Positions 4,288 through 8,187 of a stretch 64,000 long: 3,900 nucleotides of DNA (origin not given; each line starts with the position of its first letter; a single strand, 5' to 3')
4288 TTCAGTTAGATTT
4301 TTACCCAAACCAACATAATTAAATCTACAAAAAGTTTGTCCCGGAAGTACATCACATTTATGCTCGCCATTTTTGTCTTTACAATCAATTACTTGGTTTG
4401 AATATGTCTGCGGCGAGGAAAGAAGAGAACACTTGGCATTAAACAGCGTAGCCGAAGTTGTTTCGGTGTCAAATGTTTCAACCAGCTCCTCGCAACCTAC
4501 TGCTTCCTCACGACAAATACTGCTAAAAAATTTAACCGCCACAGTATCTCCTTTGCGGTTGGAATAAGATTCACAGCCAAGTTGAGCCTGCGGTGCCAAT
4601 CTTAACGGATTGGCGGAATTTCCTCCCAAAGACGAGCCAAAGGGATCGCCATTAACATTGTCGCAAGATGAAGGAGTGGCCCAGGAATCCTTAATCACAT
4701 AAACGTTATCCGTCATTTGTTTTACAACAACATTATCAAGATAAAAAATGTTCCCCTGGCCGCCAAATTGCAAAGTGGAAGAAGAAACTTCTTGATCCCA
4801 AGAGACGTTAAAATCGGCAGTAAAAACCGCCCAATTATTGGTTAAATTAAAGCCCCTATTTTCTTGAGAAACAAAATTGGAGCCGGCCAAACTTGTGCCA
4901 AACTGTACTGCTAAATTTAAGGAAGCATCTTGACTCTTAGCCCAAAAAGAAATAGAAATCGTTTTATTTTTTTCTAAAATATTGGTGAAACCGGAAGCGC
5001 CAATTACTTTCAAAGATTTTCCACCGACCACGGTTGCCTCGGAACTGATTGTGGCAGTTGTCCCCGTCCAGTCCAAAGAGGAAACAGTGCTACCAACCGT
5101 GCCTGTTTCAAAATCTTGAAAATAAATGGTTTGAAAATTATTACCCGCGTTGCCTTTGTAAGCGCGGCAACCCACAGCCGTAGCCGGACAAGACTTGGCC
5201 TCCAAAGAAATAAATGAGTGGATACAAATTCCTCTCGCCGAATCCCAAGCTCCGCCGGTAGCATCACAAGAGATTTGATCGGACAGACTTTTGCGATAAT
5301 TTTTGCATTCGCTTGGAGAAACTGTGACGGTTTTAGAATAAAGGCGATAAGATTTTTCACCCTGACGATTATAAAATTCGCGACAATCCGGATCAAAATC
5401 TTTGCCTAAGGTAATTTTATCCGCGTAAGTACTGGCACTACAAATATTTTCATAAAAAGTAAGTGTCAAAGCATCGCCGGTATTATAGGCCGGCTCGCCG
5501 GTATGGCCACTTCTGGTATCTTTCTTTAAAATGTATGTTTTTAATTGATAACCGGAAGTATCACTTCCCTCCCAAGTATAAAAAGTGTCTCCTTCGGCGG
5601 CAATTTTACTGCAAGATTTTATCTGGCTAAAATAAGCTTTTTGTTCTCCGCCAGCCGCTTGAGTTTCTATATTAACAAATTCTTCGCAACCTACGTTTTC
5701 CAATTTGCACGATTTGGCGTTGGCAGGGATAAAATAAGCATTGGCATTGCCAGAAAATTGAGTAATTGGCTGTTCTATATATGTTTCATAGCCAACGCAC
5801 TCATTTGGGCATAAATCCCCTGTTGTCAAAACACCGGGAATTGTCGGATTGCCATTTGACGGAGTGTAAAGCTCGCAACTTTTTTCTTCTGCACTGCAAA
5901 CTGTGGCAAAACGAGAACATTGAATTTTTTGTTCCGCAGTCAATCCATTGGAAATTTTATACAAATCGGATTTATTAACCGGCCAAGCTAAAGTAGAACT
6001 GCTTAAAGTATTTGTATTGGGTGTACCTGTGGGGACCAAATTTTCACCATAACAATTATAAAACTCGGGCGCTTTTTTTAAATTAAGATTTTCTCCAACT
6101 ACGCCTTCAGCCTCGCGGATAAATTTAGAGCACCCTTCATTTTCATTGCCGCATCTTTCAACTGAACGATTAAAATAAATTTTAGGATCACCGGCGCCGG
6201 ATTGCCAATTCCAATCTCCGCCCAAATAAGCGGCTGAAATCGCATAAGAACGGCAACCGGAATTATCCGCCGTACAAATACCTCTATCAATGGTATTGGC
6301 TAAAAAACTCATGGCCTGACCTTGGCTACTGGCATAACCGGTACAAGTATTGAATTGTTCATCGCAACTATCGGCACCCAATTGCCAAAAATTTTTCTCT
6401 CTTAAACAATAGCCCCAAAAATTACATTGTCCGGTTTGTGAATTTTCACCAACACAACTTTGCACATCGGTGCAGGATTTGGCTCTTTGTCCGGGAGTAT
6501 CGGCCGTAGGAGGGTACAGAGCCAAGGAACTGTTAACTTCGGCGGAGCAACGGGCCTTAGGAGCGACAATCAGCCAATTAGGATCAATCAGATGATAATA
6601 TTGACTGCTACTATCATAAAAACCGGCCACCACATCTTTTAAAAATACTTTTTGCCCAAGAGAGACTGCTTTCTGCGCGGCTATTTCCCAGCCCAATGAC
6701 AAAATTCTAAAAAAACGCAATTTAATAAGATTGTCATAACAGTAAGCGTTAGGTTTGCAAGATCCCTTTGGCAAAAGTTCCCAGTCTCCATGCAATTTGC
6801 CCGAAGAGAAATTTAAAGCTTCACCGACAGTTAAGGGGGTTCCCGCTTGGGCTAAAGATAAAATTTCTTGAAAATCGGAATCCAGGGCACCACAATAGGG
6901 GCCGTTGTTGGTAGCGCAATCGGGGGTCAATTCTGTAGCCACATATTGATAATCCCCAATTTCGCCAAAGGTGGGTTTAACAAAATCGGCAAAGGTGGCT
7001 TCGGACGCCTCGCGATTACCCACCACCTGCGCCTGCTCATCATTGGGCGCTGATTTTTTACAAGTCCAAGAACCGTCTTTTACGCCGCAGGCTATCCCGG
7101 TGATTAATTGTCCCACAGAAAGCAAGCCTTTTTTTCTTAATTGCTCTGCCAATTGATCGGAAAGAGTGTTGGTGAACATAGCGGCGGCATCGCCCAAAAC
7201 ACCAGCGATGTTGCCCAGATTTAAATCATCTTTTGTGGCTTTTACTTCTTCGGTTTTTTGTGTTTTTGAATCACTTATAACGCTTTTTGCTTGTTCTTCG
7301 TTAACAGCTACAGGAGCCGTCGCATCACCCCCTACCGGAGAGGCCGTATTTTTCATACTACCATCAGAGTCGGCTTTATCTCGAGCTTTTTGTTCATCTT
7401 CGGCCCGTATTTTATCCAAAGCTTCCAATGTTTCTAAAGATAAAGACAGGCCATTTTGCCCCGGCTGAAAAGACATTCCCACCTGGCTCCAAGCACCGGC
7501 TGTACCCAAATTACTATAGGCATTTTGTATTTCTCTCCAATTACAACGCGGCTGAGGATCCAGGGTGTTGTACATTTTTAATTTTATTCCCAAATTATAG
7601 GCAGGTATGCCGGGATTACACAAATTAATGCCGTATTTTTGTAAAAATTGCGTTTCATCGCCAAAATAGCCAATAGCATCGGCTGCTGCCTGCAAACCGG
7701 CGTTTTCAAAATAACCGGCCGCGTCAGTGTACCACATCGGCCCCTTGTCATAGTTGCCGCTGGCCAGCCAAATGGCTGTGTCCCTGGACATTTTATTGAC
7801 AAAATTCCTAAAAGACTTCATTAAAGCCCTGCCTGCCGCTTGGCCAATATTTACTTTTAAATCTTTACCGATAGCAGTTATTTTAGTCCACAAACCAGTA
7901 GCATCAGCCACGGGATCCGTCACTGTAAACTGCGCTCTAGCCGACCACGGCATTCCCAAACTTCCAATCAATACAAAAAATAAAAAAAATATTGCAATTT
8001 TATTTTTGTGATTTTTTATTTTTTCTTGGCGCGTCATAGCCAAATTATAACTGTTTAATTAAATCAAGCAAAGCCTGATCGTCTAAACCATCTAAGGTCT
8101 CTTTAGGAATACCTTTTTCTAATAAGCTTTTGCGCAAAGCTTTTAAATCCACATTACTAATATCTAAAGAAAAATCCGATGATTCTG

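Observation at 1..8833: Truncated giant (>2678 aa) cysteine-rich secreted protein, invisible to the ORF track, with a co-oriented Ca-binding partner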

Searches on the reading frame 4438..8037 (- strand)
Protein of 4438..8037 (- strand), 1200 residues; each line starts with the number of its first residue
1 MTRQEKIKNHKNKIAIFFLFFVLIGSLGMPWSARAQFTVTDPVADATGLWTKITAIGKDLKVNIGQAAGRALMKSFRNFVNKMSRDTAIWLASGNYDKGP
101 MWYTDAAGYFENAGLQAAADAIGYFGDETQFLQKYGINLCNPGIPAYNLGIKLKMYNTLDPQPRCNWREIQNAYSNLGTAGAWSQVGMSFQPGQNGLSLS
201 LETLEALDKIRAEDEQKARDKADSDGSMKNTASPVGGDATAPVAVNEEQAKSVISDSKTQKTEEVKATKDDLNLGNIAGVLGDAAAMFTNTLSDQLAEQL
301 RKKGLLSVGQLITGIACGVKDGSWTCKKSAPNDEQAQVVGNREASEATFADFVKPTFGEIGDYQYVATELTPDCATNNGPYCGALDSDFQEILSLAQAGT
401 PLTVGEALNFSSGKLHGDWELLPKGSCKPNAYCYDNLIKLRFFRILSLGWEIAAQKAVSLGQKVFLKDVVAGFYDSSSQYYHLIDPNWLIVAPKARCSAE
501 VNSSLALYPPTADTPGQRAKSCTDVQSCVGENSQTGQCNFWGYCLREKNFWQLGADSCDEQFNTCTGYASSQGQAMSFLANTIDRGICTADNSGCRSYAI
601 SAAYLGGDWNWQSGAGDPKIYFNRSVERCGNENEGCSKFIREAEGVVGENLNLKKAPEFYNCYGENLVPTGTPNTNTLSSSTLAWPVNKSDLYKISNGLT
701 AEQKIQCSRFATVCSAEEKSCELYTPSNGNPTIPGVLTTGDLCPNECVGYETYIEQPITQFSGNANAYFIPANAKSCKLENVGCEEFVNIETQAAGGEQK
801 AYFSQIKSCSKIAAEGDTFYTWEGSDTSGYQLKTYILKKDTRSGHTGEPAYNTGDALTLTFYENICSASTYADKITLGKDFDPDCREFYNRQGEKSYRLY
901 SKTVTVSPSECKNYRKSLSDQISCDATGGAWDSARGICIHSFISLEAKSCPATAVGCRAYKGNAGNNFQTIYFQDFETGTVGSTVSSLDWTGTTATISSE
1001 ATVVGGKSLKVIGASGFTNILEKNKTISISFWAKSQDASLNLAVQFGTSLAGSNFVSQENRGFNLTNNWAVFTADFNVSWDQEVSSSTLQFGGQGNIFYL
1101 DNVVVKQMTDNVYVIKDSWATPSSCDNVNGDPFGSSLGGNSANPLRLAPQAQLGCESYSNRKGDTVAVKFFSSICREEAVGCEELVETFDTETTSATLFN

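Call 44: search_protein_representatives(protein=window:4438-8037:-)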
Query: 1200 residues. Proteins with E-value up to 0.001 (for the whole library): 1337; up to 1e-10: 1244; up to 1e-30: 1098. The best 150 are listed.
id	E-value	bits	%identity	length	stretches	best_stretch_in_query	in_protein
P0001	0.0e+00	2713.2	100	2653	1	29-1200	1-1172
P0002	0.0e+00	1304.5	54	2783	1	6-1200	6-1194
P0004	0.0e+00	1223.8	50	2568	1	12-1200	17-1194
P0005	1.4e-298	1010.5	47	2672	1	5-1200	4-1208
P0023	7.6e-298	1008.0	46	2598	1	9-1200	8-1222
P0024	4.1e-245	833.3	43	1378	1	58-1195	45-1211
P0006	9.6e-233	792.4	42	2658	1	13-1191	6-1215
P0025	3.8e-216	737.4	46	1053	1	233-1200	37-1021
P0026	7.5e-160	551.0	37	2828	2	706-1192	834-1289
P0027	1.9e-157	543.0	47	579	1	14-579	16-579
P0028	3.9e-157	542.0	38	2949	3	705-1200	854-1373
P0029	4.6e-157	541.7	35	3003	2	696-1198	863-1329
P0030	8.5e-150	517.7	35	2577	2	17-667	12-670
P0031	2.8e-147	509.4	36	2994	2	12-648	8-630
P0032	7.1e-147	508.0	37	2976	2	653-1200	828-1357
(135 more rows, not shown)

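Call 56: predict_structure(alignment_id=A2)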
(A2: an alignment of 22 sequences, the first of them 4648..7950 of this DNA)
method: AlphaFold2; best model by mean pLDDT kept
length: 1101 residues; sequences in the alignment: 22
mean_pLDDT: 56.2   pTM: 0.32
mean pLDDT of the five models: 56.2, 52.5, 50.9, 48.4, 48.2
residues with pLDDT >= 90: 17; 70-90: 299; 50-70: 315; < 50: 470
segments of 3 or more residues with pLDDT < 50: 1-20, 105-108, 113-131, 149-175, 191-233, 235-237, 242-246, 269-328, 484-486, 520-545, 550-558, 573-584, 598-631, 634-667, 680-753, 763-782, 798-800, 879-890, 897-899, 911-937, 1086-1101
pLDDT, mean of each block of 10 residues (from residue 1): 28 46 52 57 64 65 53 57 67 65 53 45 36 60 57 39 37 50 57 39 31 39 43 48 50 52 51 41 41 37 31 37 46 74 70 79 79 80 76 79 84 82 80 83 76 76 78 58 50 73 57 62 28 38 45 49 54 43 51 54 31 27 37 44 38 34 44 56 35 35 32 26 28 31 34 50 46 37 63 60 73 80 74 86 78 84 85 67 42 54 58 31 33 51 83 76 80 86 80 72 86 72 56 84 80 64 82 83 48 41 28
secondary structure, 60 per line:
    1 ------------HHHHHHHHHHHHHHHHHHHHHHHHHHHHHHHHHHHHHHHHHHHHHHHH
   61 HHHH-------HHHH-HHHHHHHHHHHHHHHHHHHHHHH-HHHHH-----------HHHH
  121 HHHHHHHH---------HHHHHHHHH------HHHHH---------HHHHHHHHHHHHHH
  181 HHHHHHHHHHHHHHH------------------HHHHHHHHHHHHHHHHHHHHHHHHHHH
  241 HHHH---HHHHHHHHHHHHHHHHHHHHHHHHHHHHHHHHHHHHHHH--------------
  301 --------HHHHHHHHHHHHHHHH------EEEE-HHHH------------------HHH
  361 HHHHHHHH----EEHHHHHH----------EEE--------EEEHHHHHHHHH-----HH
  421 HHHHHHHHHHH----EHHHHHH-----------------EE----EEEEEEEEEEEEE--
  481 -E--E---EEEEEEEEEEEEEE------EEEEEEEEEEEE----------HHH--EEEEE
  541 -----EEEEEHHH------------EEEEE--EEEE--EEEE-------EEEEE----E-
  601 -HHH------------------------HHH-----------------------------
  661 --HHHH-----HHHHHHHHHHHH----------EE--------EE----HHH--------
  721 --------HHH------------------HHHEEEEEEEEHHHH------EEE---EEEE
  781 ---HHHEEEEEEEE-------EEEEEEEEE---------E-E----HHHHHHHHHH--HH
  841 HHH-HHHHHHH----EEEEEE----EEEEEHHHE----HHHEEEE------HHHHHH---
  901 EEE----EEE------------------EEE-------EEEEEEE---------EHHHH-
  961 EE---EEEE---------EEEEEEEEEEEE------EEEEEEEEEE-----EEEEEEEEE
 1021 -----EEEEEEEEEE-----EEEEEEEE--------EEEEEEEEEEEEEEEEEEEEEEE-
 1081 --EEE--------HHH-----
elements in order (helices of 4 or more, strands of 3 or more residues): H13-64 H72-75 H77-99 H101-105 H117-128 H138-146 H153-157 H167-195 H214-244 H248-286 H309-324 E331-334 H336-339 H358-368 H375-380 E391-393 E402-404 H405-413 H419-431 H437-442 E466-478 E489-502 E509-520 E536-540 E546-550 E566-570 E573-576 E579-582 E590-594 H663-666 H672-683 E753-760 H761-764 E771-773 E777-780 E787-794 E802-810 H827-836 H839-843 H845-851 E856-861 E866-870 E882-885 H892-897 E901-903 E908-910 E929-931 E939-945 H956-959 E966-969 E979-990 E997-1006 E1012-1020 E1026-1035 E1041-1048 E1057-1079 E1083-1085

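Call 60: fold_search(model_id=the predicted structure, library=pdb)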
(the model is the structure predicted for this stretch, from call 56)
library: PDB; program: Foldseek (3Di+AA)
matches with E <= 10: 1589; with E <= 0.001: 202
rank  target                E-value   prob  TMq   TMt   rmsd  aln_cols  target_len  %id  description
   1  9jsk_C                4.1e-08  1.00  0.11  0.24  17.6       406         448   10  Clostridium perfringens iota toxin pore Ib in prepore IV state (released 2025-05-14)
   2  9jsi_G                1.0e-07  1.00  0.10  0.21   5.2       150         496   13  Clostridium perfringens iota toxin pore Ib in prepore II state (released 2025-05-14)
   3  9jsf                  1.1e-07  1.00  0.10  0.21   5.8       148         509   14  Clostridium perfringens iota toxin pore Ib in prepore I state (released 2025-05-14)
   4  9jsh_E                1.1e-07  1.00  0.10  0.21  25.1       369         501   10  Clostridium perfringens iota toxin pore Ib in prepore III state (released 2025-05-14)
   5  9jsh_D                1.6e-07  1.00  0.10  0.21   5.8       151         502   13  Clostridium perfringens iota toxin pore Ib in prepore III state (released 2025-05-14)
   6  9jsi_D                1.9e-07  1.00  0.10  0.21   4.7       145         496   14  Clostridium perfringens iota toxin pore Ib in prepore II state (released 2025-05-14)
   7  9jsi_E                1.9e-07  1.00  0.10  0.21   5.9       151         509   14  Clostridium perfringens iota toxin pore Ib in prepore II state (released 2025-05-14)
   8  9jsg                  2.1e-07  1.00  0.10  0.20   5.0       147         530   14  Clostridium perfringens iota toxin pore Ib in pore state (released 2025-05-14)
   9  9jsi_F                2.9e-07  1.00  0.10  0.22   5.9       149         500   13  Clostridium perfringens iota toxin pore Ib in prepore II state (released 2025-05-14)
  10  9jsk_E                2.9e-07  1.00  0.10  0.21   6.1       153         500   12  Clostridium perfringens iota toxin pore Ib in prepore IV state (released 2025-05-14)
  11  9jsm_E                3.1e-07  1.00  0.11  0.23  17.3       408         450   11  Clostridium perfringens iota toxin pore Ib in prepore VI state (released 2025-05-14)
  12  9jsh_G                3.7e-07  1.00  0.10  0.22  25.6       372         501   11  Clostridium perfringens iota toxin pore Ib in prepore III state (released 2025-05-14)
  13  9jsk_B                3.9e-07  1.00  0.11  0.24  18.3       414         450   12  Clostridium perfringens iota toxin pore Ib in prepore IV state (released 2025-05-14)
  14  9jsl_D                4.5e-07  1.00  0.11  0.23  16.4       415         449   10  Clostridium perfringens iota toxin pore Ib in prepore V state (released 2025-05-14)
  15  9jsm_A                5.3e-07  1.00  0.10  0.22  25.0       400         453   11  Clostridium perfringens iota toxin pore Ib in prepore VI state (released 2025-05-14)
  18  9mui_A                6.2e-07  1.00  0.09  0.69   5.4       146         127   16  C. difficile RBD1 with Ca2+ (released 2025-08-20)
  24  2zew_A                8.6e-07  1.00  0.09  0.59   4.0       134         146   22  Family 16 Cabohydrate Binding Domain Module 1 (released 2008-03-04)
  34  4xup_E                1.2e-06  1.00  0.11  0.69   5.7       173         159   16  Structure of the N-terminal CBM22-1-CBM22-2 tandem domain from Paenibacillus barcinonensis Xyn10C (released 2015-06-03)
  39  4xup_C                1.6e-06  1.00  0.12  0.71   3.9       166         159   16  Structure of the N-terminal CBM22-1-CBM22-2 tandem domain from Paenibacillus barcinonensis Xyn10C (released 2015-06-03)
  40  8xmz_A                2.1e-06  1.00  0.10  0.70   3.5       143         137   19  Crystal structure of a novel porphyran-binding carbohydrate binding module (released 2024-01-17)
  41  2zew_B                2.1e-06  1.00  0.09  0.60   4.0       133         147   22  Family 16 Cabohydrate Binding Domain Module 1 (released 2008-03-04)
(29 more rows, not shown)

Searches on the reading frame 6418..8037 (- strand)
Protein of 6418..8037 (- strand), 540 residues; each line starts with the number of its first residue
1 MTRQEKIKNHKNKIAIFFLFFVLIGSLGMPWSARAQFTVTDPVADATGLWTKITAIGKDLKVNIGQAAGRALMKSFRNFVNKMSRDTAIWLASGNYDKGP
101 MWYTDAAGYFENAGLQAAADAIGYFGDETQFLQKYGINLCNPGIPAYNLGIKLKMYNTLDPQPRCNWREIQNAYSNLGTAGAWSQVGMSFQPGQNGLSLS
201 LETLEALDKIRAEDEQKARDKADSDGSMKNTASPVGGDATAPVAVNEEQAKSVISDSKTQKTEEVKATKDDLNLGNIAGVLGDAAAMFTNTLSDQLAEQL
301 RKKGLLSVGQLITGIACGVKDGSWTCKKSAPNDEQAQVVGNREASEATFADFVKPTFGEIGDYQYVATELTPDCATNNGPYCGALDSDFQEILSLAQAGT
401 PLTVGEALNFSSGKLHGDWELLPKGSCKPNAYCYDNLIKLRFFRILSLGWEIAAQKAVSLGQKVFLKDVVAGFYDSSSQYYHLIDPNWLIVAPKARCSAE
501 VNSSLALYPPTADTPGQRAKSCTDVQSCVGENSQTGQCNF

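Call 70: search_solved_structures(query=A4, max_evalue=10, show_alignments=2)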
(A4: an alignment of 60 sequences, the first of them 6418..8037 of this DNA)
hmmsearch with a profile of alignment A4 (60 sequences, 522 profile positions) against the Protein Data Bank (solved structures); distinct sequences matched with E-value up to 10: 3.
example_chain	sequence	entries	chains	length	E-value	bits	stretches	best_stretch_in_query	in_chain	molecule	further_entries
9na8_A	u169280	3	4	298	0.24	13.3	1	171-277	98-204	AUGMIN subunit 1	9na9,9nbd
8qyy_A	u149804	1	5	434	0.4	12.6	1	181-344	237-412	Anti-phage defense ZorAB system ZorA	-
8qyk_A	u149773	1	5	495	2.7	9.8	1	181-337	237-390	Anti-phage defense ZorAB system ZorA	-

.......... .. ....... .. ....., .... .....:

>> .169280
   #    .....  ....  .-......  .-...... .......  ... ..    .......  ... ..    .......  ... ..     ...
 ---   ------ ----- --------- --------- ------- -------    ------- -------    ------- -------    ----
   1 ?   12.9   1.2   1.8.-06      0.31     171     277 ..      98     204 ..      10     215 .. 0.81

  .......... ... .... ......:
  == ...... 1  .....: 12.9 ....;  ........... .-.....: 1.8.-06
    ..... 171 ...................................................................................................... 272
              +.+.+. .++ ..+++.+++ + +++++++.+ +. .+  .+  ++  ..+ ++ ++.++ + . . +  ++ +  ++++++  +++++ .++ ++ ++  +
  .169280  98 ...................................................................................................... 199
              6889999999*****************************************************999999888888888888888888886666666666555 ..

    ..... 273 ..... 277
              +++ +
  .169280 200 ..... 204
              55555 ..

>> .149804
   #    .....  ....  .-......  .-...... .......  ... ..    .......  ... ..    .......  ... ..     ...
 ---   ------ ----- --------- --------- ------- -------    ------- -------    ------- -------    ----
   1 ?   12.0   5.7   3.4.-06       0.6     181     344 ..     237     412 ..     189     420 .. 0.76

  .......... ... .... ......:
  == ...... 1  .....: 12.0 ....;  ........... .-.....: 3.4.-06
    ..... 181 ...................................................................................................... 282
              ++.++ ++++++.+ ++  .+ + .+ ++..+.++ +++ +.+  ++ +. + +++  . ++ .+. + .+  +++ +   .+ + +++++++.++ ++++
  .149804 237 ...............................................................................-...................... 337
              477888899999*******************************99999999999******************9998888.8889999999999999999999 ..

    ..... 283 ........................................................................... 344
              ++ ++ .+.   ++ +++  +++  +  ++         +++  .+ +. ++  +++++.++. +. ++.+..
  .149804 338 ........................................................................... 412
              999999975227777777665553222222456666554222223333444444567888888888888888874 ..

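Call 72: search_protein_families(library=pfam, alignment_id=A4, max_evalue=0.01)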
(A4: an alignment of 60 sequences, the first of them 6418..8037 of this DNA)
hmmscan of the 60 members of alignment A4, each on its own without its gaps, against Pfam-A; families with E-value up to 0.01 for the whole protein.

A. member 1, window:6418-8037:- (540 aa): 0 families

B. families by the number of members that match (of 60 scanned): 2 families
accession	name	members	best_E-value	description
PF15511.12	CENP-T_C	1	0.0054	Centromere kinetochore component CENP-T histone fold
PF13605.11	DUF4141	1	0.0093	Domain of unknown function (DUF4141)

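Call 78: search_protein_families(library=ncbifam, alignment_id=A4, max_evalue=0.1)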
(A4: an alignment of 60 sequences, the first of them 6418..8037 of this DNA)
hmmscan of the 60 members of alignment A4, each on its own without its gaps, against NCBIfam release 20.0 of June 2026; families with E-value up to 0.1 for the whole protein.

A. member 1, window:6418-8037:- (540 aa): 1 family
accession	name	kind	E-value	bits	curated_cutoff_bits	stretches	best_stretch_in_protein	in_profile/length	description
NF010434.0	PRK13860.1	equivalog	0.013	15.3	346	1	22-55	10-43/220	pilin minor subunit VirB5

B. families by the number of members that match (of 60 scanned): 19 families
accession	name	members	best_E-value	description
TIGR03723.1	T6A_TsaD_YgjD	2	0.0053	tRNA (adenosine(37)-N6)-threonylcarbamoyltransferase complex transferase subunit TsaD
TIGR00329.1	gcp_kae1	2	0.032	tRNA (adenosine(37)-N6)-threonylcarbamoyltransferase complex transferase subunit TsaD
TIGR02791.1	VirB5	1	0.0055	P-type DNA transfer protein VirB5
NF010434.0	PRK13860.1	1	0.013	pilin minor subunit VirB5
NF053558.1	BeeR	1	0.013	BeeR family actin-like protein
NF012184.0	tet_MFS_45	1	0.016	tetracycline efflux MFS transporter Tet(45)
TIGR02780.1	TrbJ_Ti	1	0.019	P-type conjugative transfer protein TrbJ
NF041639.1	YicS_fam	1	0.021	YicS family protein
NF045896.1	Mbov_0838_LP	1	0.025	Mbov_0838 family PARCEL repeat surface lipoprotein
NF010589.0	PRK13983.1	1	0.037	M20 family metallo-hydrolase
TIGR04429.1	Phr_nterm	1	0.037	Phr family secreted Rap phosphatase inhibitor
NF010607.0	PRK14003.1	1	0.038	K(+)-transporting ATPase subunit C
TIGR00373.1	TIGR00373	1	0.041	transcription factor E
NF009828.0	PRK13303.1-3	1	0.044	aspartate dehydrogenase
NF012026.0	PRK15482.1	1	0.051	HTH-type transcriptional regulator MurR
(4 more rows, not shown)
